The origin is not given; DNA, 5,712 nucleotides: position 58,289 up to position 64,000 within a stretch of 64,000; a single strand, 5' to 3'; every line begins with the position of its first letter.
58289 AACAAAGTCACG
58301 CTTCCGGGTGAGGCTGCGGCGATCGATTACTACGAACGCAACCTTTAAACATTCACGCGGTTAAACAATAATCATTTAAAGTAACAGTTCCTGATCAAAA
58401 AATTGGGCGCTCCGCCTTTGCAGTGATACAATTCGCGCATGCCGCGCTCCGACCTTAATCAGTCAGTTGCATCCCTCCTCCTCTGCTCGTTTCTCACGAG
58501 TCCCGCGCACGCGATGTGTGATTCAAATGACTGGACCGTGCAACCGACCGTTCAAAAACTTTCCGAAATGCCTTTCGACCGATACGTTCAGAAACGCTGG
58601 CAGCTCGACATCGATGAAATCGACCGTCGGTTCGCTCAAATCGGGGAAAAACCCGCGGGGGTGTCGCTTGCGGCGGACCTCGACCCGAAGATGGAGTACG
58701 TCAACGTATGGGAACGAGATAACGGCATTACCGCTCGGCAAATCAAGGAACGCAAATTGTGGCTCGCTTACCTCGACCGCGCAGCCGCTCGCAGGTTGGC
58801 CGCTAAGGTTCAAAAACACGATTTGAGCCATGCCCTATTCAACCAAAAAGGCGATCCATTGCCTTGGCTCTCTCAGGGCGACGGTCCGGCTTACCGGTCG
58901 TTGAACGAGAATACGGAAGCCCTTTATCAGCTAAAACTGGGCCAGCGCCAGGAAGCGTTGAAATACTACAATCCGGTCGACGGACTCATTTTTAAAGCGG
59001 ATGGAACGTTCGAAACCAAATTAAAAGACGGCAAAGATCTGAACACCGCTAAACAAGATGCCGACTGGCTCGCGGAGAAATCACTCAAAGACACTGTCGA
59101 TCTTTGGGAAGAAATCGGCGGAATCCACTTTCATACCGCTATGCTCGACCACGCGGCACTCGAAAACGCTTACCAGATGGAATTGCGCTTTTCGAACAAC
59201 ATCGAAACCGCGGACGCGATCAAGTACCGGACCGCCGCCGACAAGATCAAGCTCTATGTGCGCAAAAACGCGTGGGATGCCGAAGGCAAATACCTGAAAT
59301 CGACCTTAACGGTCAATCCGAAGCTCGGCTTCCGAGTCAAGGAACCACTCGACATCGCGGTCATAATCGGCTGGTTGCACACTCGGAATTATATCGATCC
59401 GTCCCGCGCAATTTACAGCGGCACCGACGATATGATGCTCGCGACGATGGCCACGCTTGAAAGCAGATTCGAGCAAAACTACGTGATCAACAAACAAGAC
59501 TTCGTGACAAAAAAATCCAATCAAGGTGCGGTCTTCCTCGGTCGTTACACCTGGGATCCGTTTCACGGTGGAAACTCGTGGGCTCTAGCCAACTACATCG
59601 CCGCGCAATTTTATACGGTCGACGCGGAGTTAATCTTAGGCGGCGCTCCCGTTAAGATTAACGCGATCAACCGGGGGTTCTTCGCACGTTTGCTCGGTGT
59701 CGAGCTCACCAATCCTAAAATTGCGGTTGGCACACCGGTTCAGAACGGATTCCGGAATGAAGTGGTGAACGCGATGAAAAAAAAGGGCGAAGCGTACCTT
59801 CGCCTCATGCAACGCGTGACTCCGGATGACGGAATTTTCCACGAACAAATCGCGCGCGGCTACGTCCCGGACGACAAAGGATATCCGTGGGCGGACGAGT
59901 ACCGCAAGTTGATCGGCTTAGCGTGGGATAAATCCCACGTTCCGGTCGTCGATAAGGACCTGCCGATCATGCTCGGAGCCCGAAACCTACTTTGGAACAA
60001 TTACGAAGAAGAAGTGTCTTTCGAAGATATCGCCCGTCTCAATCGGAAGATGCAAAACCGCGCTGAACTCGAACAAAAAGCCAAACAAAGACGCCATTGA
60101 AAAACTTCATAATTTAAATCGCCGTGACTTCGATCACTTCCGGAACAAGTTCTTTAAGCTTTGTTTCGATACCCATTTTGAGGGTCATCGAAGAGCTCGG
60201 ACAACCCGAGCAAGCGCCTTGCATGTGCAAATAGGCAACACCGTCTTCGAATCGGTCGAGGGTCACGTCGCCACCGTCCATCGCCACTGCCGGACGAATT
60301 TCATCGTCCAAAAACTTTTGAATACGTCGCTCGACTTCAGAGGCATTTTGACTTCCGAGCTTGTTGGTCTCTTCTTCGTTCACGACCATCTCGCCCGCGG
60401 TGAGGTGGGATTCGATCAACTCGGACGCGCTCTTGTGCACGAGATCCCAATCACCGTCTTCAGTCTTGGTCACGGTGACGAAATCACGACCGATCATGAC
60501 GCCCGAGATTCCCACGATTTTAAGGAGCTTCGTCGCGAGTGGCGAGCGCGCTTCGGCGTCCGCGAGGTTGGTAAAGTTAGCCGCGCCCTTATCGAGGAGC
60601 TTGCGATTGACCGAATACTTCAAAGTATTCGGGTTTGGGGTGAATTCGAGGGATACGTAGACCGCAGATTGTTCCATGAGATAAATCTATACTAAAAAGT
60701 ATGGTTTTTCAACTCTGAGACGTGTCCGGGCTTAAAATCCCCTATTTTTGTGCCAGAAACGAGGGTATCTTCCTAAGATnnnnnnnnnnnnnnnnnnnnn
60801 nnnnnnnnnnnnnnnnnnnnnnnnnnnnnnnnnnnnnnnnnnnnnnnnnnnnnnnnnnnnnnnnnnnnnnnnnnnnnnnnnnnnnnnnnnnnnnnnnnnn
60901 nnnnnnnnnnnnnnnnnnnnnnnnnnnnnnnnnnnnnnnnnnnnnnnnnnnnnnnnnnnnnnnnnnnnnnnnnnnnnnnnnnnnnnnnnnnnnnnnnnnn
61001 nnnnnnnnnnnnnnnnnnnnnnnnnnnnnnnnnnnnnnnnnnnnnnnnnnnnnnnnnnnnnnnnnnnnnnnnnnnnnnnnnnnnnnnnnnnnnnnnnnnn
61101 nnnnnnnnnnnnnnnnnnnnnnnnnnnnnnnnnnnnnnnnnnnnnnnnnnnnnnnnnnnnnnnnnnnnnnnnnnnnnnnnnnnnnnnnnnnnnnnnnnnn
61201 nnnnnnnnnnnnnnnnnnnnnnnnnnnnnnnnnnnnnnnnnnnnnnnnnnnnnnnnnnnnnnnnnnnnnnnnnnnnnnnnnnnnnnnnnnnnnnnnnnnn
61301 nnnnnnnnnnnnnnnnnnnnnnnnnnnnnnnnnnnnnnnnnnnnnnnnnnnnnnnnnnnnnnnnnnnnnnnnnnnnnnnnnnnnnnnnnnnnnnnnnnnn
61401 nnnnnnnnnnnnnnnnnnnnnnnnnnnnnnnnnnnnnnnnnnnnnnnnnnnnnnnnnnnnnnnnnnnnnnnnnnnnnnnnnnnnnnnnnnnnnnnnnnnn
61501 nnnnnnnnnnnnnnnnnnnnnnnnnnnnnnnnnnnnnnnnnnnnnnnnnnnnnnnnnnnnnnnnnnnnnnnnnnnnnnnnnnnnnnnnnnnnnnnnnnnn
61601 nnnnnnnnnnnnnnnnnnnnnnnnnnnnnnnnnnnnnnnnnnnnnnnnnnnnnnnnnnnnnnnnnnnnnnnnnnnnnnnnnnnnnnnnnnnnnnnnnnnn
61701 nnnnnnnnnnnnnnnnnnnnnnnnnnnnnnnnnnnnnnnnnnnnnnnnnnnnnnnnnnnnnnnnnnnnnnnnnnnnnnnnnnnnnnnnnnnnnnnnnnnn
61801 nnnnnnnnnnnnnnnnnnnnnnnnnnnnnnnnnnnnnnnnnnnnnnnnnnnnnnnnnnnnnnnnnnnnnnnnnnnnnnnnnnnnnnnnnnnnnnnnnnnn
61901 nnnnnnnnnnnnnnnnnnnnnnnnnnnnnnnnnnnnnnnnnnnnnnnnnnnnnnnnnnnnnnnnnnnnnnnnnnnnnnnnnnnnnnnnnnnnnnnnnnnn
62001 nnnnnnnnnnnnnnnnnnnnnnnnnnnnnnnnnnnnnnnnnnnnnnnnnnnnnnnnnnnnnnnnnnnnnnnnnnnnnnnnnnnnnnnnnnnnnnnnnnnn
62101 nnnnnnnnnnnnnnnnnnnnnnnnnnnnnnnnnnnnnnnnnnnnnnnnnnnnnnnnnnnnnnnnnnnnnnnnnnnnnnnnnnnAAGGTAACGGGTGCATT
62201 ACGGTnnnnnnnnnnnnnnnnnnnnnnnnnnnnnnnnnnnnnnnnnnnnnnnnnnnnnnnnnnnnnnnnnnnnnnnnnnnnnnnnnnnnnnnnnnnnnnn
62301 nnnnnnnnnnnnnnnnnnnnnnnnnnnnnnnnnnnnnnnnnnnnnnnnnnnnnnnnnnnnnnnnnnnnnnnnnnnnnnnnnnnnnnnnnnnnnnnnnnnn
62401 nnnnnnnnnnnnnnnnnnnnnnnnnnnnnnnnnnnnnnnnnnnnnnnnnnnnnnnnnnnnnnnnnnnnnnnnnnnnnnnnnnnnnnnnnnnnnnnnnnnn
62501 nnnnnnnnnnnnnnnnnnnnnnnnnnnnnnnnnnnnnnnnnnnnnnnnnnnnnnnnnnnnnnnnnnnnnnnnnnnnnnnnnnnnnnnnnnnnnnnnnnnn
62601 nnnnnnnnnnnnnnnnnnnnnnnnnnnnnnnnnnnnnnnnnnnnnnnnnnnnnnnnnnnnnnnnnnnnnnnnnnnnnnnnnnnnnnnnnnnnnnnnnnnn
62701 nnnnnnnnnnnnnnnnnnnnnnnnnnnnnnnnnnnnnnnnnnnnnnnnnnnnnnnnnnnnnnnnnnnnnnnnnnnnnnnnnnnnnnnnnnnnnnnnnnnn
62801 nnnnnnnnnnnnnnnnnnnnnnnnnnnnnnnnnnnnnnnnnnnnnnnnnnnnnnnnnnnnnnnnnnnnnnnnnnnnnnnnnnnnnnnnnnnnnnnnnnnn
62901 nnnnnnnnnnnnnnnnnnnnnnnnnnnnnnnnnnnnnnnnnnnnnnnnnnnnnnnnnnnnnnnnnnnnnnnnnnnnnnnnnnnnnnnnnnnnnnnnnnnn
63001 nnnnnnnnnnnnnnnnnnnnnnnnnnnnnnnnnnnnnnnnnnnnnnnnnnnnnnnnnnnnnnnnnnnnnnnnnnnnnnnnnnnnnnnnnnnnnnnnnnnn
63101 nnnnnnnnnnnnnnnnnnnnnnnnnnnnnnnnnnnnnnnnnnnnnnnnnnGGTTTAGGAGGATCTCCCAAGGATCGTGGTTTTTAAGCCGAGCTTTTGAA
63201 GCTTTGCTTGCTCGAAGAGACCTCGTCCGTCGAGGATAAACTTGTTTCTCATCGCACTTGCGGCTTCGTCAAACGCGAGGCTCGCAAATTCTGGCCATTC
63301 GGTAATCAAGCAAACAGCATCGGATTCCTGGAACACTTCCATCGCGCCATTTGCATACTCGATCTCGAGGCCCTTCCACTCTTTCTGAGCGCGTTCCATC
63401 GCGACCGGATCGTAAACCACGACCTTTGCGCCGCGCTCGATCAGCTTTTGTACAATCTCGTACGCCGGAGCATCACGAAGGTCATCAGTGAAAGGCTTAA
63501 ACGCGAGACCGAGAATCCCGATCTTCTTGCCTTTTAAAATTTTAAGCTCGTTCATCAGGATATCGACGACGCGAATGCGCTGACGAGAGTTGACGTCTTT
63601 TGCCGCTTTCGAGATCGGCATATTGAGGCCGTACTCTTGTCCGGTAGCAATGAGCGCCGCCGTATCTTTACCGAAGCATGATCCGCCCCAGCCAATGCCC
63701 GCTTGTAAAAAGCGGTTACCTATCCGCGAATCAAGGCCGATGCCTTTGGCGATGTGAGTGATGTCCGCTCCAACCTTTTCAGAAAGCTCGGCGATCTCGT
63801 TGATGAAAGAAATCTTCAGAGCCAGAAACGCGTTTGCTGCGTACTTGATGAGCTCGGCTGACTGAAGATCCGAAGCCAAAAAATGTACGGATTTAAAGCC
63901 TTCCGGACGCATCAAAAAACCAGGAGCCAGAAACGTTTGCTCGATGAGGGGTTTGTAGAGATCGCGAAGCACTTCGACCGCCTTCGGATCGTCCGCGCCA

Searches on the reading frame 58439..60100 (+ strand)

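Call 38: search_protein_families(library=pfam, proteins=[window:58439-60100:+], max_evalue=0.001)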
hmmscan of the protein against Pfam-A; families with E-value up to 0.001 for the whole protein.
window:58439-60100:+ (553 aa): 1 family
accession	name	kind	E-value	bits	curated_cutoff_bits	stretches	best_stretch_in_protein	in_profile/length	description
PF00723.27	Glyco_hydro_15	-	1.6e-23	83.8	22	1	71-473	20-404/427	Glycosyl hydrolases family 15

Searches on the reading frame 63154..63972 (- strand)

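Call 38: search_protein_families(library=pfam, proteins=[window:63154-63972:-], max_evalue=0.001)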
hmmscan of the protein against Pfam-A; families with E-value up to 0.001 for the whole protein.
window:63154-63972:- (272 aa): 2 families
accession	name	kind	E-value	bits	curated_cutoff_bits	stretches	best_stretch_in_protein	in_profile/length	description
PF00984.24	UDPG_MGDP_dh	-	3.3e-36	123.7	25.4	1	37-129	1-93/94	UDP-glucose/GDP-mannose dehydrogenase family, central domain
PF03720.21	UDPG_MGDP_dh_C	-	6.4e-29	100.8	30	1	152-254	1-102/103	UDP-glucose/GDP-mannose dehydrogenase family, UDP binding domain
